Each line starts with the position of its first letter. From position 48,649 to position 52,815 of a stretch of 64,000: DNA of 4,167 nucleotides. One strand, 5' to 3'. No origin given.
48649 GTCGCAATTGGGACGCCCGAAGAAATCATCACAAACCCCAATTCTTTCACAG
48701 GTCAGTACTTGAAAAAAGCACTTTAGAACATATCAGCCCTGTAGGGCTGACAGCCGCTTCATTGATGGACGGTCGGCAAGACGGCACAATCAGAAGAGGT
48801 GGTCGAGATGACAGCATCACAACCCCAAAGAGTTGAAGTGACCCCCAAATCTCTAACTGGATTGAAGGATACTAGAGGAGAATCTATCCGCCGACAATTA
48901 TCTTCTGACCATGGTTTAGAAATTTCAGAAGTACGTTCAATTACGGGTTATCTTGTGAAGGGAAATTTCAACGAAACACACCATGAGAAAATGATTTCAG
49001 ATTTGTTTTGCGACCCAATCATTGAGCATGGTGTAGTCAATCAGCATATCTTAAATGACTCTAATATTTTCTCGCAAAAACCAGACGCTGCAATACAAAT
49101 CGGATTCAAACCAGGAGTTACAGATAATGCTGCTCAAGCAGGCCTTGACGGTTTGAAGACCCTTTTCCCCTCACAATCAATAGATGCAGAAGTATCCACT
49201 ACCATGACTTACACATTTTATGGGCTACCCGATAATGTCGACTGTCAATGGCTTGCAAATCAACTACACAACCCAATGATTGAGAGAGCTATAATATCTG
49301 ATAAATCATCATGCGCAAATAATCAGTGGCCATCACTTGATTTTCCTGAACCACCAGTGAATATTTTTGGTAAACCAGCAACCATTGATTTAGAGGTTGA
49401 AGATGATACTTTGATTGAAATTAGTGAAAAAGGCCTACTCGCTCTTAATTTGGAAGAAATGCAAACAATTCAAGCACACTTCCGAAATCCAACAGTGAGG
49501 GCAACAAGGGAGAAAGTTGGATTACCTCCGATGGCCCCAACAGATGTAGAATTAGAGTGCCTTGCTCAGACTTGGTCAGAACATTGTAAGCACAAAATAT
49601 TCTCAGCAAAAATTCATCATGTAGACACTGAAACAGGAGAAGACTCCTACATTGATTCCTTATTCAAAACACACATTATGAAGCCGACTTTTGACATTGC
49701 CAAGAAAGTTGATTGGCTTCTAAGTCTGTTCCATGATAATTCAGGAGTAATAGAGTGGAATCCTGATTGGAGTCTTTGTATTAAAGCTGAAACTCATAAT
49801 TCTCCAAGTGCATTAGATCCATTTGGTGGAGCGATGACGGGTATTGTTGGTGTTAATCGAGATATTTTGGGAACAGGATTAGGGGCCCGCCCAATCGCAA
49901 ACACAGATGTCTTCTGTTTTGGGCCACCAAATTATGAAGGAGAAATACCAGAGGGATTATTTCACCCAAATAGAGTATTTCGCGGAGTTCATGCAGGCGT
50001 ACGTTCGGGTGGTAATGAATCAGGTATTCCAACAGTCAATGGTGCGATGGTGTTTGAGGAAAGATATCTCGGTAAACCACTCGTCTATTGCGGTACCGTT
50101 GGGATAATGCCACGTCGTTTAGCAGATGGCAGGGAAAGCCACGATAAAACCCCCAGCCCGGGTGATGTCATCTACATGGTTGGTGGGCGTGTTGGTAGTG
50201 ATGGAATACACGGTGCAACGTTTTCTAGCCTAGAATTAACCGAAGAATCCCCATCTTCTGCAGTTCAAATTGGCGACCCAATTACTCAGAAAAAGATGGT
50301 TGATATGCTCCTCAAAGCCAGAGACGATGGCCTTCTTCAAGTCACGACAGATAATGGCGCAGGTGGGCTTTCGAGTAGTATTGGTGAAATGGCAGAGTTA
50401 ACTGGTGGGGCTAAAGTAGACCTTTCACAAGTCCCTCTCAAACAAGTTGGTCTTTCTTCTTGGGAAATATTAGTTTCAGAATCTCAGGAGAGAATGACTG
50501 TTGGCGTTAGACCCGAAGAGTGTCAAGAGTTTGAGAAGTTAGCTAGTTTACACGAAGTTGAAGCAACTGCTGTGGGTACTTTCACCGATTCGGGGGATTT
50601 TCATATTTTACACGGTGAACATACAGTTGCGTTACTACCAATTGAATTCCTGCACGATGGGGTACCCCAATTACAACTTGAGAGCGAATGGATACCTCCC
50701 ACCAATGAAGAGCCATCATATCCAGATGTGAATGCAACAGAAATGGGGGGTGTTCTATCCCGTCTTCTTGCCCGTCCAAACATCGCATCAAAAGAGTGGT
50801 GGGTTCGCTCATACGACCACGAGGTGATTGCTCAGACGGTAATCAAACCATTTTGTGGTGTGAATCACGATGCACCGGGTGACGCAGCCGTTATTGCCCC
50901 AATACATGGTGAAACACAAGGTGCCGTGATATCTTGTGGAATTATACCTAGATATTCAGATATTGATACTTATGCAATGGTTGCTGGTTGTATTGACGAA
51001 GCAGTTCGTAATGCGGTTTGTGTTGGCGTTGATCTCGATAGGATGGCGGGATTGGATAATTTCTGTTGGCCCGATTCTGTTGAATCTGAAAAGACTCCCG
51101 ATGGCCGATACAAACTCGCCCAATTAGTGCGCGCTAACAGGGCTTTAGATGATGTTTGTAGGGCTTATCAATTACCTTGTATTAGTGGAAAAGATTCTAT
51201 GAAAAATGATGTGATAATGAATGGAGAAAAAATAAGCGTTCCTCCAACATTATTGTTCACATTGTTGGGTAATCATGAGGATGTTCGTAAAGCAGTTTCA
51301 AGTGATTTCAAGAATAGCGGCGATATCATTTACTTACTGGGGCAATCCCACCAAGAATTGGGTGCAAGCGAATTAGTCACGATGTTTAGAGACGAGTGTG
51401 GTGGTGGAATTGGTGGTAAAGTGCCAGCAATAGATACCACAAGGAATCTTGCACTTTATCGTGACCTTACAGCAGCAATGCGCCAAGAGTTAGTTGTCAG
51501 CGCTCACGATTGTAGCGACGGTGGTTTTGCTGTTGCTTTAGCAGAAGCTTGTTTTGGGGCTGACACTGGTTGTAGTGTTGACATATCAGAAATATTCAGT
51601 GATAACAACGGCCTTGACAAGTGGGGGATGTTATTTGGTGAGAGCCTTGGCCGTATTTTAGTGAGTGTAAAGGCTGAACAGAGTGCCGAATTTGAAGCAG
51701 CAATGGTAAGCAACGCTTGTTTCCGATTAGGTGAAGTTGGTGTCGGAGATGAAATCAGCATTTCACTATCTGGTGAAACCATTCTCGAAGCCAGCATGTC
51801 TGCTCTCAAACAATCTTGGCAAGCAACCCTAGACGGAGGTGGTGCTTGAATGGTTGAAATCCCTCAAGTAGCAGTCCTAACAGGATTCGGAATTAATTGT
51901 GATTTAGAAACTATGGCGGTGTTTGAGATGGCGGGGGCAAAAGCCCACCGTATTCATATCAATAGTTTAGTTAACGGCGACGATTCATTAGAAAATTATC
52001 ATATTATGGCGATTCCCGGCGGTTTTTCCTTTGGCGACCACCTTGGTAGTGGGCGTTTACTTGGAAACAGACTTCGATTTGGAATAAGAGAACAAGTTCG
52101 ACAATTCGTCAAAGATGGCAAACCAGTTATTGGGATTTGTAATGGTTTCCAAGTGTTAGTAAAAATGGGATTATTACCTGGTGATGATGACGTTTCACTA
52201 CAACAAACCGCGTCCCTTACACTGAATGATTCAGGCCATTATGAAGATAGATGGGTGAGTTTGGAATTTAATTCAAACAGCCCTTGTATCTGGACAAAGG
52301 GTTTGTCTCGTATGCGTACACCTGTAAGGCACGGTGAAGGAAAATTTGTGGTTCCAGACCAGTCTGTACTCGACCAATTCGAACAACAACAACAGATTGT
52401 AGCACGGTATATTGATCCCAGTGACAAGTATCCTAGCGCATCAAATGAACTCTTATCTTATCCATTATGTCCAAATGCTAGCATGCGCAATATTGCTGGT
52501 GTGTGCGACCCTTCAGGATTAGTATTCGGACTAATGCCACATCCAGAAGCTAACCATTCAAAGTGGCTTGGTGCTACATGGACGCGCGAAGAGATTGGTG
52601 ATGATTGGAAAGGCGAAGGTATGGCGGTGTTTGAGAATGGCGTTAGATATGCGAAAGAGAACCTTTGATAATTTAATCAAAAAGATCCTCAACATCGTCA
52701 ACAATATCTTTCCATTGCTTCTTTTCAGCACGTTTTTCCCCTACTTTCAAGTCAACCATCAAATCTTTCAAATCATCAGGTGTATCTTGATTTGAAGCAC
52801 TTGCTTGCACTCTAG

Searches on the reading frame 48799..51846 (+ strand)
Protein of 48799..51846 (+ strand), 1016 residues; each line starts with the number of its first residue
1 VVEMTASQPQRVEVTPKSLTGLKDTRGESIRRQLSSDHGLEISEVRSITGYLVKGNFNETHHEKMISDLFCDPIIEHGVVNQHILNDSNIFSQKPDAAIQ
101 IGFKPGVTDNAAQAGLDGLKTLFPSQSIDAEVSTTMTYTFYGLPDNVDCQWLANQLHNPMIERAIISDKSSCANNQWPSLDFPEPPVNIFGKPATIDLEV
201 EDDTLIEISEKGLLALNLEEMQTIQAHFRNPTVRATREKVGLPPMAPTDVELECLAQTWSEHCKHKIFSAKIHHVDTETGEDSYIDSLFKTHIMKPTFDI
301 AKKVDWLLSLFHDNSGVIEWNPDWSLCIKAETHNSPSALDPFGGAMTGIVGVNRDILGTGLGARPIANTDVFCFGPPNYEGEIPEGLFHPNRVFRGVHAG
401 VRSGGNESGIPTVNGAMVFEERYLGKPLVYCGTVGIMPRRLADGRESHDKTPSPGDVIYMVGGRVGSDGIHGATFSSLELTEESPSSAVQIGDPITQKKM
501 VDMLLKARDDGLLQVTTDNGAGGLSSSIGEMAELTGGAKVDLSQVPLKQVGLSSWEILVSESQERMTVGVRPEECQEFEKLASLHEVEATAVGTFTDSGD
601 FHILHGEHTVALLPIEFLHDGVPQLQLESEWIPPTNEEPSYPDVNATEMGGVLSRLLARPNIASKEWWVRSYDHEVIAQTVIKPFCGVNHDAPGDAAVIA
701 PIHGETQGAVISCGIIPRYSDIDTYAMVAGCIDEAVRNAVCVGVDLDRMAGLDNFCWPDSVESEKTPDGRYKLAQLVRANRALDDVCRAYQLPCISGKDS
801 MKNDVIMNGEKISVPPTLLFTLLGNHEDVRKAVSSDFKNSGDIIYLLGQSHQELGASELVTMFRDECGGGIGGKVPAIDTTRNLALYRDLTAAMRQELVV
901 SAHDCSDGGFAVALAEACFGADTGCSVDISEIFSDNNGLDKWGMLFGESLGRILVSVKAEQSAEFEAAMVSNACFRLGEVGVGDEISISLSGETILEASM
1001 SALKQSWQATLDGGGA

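Call 61: search_protein_families(library=pfam, proteins=[window:48799-51846:+], max_evalue=0.00001)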
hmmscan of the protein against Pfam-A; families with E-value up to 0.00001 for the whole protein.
window:48799-51846:+ (1016 aa): 3 families
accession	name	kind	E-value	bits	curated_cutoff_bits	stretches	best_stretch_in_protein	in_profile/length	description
PF02769.27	AIRS_C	-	1.9e-45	155.2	23.1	2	454-602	2-152/156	AIR synthase related protein, C-terminal domain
PF00586.29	AIRS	-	9.3e-24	84.4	24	1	313-437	2-112/112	AIR synthase related protein, N-terminal domain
PF18072.6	FGAR-AT_linker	-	9.9e-15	55.2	26.6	1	206-266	2-50/50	Formylglycinamide ribonucleotide amidotransferase linker domain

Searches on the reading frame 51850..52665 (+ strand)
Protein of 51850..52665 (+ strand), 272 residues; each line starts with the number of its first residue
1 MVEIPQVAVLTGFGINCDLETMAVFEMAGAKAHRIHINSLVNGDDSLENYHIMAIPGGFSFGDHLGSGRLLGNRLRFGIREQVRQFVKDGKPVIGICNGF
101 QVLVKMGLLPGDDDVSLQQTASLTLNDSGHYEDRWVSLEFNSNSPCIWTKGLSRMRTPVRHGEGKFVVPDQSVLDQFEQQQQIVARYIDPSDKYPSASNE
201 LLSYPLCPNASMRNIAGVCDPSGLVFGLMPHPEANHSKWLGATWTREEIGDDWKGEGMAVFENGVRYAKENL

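Call 61: search_protein_families(library=pfam, proteins=[window:51850-52665:+], max_evalue=0.00001)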
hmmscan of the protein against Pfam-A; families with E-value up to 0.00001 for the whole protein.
window:51850-52665:+ (272 aa): 3 families
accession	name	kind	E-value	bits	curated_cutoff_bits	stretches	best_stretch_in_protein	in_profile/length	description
PF13507.12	GATase_5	-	9.1e-77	258.1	27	1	5-267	2-259/260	CobB/CobQ-like glutamine amidotransferase domain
PF01965.30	DJ-1_PfpI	-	9.5e-07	29.2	26.6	1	34-114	47-118/165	DJ-1/PfpI family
PF07685.20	GATase_3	-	7e-06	26.2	27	0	41-105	30-90/196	CobB/CobQ-like glutamine amidotransferase domain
